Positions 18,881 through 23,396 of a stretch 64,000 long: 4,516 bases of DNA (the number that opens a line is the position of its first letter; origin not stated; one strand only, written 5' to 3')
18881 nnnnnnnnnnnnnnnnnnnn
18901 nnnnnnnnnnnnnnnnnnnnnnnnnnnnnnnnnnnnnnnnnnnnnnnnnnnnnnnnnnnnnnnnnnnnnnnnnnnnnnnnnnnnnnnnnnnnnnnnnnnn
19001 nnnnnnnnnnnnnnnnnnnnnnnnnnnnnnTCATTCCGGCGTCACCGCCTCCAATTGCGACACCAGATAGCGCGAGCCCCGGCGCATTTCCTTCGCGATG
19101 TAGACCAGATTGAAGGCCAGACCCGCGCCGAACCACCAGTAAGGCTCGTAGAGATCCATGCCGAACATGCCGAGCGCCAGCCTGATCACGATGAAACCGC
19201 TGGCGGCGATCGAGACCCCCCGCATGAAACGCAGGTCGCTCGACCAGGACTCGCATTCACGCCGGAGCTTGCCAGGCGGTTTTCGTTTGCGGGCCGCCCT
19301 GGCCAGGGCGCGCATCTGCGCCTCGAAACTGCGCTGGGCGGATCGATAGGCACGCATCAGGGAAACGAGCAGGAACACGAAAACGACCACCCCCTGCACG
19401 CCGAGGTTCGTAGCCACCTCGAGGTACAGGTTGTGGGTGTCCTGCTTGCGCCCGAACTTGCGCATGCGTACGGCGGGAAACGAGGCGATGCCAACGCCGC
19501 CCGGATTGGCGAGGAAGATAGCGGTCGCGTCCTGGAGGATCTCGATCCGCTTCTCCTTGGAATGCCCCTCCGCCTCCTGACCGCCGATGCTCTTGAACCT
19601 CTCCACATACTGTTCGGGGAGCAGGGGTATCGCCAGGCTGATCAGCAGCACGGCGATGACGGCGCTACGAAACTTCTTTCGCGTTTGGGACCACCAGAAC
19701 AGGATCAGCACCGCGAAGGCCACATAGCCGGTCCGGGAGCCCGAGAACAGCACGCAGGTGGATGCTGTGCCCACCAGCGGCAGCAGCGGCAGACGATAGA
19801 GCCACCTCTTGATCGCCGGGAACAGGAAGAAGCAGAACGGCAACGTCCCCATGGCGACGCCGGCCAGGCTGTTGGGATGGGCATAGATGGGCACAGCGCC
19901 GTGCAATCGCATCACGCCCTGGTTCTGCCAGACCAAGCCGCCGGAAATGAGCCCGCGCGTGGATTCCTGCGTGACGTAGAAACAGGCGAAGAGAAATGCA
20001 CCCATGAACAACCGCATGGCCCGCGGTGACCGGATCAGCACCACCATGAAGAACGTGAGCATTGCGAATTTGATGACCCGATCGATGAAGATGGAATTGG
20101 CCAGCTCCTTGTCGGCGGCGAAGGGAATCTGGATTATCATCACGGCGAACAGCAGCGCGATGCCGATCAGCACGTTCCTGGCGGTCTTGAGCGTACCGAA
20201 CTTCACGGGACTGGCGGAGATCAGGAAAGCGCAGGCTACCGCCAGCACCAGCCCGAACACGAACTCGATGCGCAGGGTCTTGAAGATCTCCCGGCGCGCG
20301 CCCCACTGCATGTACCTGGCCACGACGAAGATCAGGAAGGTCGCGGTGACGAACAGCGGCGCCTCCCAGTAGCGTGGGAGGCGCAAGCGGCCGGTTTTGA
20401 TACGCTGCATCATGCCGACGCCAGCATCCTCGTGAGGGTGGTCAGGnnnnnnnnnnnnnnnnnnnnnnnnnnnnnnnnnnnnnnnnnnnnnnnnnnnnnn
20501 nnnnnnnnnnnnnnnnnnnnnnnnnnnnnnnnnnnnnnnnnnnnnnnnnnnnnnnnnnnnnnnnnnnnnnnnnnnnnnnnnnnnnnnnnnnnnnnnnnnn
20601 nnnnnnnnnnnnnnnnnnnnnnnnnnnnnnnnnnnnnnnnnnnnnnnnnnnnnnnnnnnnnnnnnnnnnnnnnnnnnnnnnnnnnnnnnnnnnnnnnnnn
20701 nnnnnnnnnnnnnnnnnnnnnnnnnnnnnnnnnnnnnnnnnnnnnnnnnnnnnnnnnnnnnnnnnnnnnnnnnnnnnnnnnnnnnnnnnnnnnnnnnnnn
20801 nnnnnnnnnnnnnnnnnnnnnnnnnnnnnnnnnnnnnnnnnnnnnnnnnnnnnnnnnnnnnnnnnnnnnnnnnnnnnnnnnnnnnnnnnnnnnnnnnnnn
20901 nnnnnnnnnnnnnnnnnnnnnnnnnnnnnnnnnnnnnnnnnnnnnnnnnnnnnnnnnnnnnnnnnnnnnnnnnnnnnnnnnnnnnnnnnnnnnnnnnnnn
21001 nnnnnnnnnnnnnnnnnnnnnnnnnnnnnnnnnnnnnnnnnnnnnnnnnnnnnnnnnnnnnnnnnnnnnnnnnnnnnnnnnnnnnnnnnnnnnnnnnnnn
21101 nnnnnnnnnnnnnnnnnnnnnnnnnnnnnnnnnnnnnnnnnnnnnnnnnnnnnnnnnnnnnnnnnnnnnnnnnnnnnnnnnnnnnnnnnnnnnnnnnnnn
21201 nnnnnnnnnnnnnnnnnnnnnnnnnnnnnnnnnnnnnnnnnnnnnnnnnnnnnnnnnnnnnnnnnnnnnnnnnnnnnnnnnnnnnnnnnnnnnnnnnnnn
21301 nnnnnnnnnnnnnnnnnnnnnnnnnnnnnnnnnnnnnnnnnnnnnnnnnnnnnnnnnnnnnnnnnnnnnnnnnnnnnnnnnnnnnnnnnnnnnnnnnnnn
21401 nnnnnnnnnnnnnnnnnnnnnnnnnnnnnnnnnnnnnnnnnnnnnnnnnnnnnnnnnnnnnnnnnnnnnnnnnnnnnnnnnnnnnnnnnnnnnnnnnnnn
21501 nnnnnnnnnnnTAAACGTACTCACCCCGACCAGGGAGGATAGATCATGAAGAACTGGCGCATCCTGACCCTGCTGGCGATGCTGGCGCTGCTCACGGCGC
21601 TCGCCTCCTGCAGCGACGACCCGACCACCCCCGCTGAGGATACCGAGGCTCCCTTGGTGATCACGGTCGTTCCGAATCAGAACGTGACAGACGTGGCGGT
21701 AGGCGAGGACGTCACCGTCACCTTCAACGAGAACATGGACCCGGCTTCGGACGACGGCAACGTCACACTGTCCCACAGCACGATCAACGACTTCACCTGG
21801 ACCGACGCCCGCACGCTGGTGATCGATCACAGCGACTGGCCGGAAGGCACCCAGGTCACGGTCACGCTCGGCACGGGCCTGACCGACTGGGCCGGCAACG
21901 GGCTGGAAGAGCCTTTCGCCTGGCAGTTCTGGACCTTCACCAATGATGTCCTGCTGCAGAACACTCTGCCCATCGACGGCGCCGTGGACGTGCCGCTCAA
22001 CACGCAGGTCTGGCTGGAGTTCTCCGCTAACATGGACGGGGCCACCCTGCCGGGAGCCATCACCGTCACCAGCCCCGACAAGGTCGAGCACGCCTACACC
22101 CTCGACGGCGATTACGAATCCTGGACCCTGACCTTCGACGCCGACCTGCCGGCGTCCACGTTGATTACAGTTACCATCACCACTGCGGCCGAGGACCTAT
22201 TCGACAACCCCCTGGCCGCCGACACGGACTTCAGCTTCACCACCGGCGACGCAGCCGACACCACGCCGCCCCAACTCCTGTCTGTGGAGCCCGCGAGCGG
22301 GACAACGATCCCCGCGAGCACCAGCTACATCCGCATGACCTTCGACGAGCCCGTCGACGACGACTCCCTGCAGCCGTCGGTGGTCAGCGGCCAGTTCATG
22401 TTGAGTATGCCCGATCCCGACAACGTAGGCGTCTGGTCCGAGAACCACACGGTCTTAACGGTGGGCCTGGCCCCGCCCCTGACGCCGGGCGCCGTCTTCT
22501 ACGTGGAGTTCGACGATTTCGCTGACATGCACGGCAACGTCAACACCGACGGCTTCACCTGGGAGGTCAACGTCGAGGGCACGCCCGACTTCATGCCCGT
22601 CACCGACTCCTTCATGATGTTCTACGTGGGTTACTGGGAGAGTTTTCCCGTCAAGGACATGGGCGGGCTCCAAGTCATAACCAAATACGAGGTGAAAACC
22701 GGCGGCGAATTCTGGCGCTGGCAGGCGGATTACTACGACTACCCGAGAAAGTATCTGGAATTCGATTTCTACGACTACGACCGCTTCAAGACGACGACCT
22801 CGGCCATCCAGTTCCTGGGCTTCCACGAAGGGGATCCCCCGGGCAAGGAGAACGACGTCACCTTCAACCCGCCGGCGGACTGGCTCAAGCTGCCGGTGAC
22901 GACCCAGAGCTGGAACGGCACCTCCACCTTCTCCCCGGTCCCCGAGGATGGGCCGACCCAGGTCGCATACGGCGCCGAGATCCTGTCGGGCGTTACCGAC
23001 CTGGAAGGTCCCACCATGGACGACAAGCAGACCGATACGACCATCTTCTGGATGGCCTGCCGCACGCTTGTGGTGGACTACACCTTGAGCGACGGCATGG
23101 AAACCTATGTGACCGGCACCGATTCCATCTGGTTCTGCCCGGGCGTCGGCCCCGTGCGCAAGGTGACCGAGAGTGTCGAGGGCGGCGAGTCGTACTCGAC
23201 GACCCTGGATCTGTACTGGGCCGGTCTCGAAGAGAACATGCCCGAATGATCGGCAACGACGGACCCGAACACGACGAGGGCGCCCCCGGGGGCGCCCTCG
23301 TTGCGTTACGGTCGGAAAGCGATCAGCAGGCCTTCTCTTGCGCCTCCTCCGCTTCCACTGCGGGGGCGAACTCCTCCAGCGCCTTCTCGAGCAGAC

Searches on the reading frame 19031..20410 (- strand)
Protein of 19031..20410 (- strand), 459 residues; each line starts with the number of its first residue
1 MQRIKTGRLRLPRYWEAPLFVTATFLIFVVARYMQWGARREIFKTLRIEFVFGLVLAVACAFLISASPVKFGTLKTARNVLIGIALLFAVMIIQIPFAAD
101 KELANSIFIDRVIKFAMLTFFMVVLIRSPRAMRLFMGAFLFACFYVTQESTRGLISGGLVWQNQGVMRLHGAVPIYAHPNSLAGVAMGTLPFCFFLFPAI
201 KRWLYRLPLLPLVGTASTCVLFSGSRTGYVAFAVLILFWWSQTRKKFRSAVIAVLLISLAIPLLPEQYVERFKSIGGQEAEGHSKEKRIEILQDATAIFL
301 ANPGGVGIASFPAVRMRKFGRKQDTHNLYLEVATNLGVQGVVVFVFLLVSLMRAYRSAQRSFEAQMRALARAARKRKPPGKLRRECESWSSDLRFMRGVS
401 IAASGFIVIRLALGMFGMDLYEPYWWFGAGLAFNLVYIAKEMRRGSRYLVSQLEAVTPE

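Call 15: search_protein_families(library=pfam, proteins=[window:19031-20410:-], max_evalue=0.001)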
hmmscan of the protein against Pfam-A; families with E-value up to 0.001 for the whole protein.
window:19031-20410:- (459 aa): 1 family
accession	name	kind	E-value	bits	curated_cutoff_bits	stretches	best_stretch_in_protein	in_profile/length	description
PF04932.20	Wzy_C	-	2.9e-18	66.5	31.7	1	215-345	5-149/149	O-Antigen ligase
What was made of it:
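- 19031..20413 (-): Wzy_C-domain membrane protein with at least 8 hydrophobic segments. It could be a polymerase or a ligase; this is the locus's only Wzy/WaaL-family protein. Pfam Wzy_C at 2.9e-18 (call 15).
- Checked: The only Wzy_C-domain membrane protein is 19031-20413, about 6 kb away (call 15).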

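Call 41: search_protein_families(library=ncbifam, proteins=[window:19031-20410:-], max_evalue=0.01)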
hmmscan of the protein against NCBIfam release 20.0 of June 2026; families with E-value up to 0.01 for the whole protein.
window:19031-20410:- (459 aa): 2 families
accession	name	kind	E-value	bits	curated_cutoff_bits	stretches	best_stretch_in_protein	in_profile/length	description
TIGR03097.1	PEP_O_lig_1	hypoth_equivalog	3.4e-20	72.3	188.1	1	57-360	51-353/408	putative O-glycosylation ligase, exosortase A system-associated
TIGR00947.1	2A73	equivalog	0.00032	19.8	366.4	1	51-359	40-370/425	IctB family putative bicarbonate transporter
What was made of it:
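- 19031..20413 (-): NCBIfam TIGR03097 'putative O-glycosylation ligase' scores 72 bits, below its cut-off (call 41).
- PF04932 (Wzy_C) also covers WaaL-type ligases, so the Wzy_C protein at 19031-20413 could be a ligase rather than a polymerase (calls 15, 41).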

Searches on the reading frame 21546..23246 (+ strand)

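Call 15: search_protein_families(library=pfam, proteins=[window:21546-23246:+], max_evalue=0.001)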
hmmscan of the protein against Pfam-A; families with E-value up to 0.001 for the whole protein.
window:21546-23246:+ (567 aa): 2 families
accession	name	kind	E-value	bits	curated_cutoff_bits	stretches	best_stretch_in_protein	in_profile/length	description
PF13205.12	Big_5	-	1.1e-43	148.6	23.6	3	32-130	1-105/105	Bacterial Ig-like domain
PF04234.18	CopC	-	1.9e-07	32.4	23.3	0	243-282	3-33/92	CopC domain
